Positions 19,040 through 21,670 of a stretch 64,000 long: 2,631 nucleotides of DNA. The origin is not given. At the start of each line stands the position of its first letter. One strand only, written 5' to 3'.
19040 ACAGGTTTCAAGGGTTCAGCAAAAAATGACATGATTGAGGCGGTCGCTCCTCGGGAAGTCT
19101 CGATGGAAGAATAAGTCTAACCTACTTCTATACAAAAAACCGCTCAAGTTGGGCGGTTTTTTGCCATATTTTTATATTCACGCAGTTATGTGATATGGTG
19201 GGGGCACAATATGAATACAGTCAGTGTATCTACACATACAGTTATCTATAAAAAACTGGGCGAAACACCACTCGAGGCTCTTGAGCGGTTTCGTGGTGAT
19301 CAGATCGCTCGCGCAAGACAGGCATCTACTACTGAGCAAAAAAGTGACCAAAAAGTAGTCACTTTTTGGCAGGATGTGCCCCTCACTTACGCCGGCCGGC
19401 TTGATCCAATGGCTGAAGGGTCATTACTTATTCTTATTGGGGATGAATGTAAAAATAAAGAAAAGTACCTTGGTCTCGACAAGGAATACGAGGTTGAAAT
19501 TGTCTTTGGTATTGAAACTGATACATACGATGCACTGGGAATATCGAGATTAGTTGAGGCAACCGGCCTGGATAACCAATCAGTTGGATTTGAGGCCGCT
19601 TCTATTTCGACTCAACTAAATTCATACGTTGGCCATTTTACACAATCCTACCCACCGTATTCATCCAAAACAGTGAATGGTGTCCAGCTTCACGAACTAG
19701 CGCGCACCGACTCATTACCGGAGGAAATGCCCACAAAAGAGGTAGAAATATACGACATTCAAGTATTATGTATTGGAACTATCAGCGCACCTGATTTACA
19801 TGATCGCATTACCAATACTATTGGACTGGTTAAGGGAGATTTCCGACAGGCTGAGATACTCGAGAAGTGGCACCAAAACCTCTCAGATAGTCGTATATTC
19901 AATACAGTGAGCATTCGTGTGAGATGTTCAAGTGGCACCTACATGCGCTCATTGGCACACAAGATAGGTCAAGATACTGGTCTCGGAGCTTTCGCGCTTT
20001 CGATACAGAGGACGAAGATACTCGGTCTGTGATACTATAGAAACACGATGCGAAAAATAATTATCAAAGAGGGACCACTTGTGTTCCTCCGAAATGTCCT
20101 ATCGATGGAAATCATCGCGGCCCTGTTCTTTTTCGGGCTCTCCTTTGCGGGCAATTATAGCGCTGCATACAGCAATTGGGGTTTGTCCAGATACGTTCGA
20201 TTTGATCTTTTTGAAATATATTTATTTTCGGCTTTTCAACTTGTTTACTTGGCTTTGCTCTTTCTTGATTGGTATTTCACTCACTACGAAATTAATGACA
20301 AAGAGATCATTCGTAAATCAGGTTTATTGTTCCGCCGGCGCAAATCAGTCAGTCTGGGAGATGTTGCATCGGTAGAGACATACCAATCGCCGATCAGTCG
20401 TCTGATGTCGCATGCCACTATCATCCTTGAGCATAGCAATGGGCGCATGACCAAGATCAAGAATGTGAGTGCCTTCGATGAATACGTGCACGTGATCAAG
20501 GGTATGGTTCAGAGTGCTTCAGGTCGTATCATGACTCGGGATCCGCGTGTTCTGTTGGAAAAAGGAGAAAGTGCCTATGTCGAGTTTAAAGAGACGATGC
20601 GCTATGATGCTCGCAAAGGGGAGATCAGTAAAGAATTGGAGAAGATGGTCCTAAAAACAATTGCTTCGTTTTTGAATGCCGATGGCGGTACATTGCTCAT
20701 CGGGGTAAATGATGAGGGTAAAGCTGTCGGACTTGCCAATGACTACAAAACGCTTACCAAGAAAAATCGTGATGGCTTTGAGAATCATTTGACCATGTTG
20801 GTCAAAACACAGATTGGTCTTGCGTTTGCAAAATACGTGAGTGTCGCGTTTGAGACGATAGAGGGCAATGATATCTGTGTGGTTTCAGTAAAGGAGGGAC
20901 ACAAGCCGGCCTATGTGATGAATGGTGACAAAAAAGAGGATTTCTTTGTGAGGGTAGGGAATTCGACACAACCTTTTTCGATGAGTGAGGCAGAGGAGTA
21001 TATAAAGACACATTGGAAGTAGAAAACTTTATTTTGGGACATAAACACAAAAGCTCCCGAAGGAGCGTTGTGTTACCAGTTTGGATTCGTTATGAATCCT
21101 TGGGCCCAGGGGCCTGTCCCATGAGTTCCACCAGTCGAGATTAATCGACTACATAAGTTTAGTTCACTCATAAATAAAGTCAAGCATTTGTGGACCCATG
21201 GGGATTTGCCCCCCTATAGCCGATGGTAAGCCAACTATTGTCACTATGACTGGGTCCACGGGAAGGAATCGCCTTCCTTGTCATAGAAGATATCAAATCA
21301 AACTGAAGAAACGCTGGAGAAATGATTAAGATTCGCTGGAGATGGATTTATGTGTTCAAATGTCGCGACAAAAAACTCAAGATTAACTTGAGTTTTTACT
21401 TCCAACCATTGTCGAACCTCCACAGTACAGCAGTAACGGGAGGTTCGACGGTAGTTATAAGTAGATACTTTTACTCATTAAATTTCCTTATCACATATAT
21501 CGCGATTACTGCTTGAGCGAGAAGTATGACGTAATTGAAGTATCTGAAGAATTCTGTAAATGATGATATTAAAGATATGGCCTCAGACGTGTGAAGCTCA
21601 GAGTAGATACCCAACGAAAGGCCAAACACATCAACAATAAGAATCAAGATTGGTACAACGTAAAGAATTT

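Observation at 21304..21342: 39-bp motif with internal direct repeat, present twice in the window (21304-21342 and 46017-46055)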

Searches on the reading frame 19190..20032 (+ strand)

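Call 10: search_protein_families(library=pfam, proteins=[window:19190-20032:+], max_evalue=0.01)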
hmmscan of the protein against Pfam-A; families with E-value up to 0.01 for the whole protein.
window:19190-20032:+ (280 aa): 1 family
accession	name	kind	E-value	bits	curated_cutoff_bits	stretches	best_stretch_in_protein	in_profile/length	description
PF01509.24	TruB_N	-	1.2e-25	91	27.3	1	67-194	11-131/149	TruB family pseudouridylate synthase (N terminal domain)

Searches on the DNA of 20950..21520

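Call 15: search_rna_families(source=window, start=20950, end=21520, threshold=evalue, max_evalue=10, show_alignments=2)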
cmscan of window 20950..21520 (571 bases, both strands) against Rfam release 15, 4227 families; matches with E-value up to 10: 4.
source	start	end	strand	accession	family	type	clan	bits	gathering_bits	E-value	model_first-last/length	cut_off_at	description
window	21368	21460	-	RF02891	AgrB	Gene; antisense;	-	22.5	40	0.21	1-84/84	no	ArsR-gov region gene B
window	21053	21067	-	RF01716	PhotoRC-I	Cis-reg;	-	13.4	45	0.94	30-44/44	no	PhotoRC-I RNA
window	21100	21215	-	RF04321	tmRNA_permuted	Gene;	-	12.6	47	2.5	36-94/213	no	permuted transfer-messenger RNA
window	21050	21205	-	RF01089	PK-repBA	Cis-reg;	-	11.8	45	8.6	1-124/124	no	Pseudoknot of the regulatory region of the repBA gene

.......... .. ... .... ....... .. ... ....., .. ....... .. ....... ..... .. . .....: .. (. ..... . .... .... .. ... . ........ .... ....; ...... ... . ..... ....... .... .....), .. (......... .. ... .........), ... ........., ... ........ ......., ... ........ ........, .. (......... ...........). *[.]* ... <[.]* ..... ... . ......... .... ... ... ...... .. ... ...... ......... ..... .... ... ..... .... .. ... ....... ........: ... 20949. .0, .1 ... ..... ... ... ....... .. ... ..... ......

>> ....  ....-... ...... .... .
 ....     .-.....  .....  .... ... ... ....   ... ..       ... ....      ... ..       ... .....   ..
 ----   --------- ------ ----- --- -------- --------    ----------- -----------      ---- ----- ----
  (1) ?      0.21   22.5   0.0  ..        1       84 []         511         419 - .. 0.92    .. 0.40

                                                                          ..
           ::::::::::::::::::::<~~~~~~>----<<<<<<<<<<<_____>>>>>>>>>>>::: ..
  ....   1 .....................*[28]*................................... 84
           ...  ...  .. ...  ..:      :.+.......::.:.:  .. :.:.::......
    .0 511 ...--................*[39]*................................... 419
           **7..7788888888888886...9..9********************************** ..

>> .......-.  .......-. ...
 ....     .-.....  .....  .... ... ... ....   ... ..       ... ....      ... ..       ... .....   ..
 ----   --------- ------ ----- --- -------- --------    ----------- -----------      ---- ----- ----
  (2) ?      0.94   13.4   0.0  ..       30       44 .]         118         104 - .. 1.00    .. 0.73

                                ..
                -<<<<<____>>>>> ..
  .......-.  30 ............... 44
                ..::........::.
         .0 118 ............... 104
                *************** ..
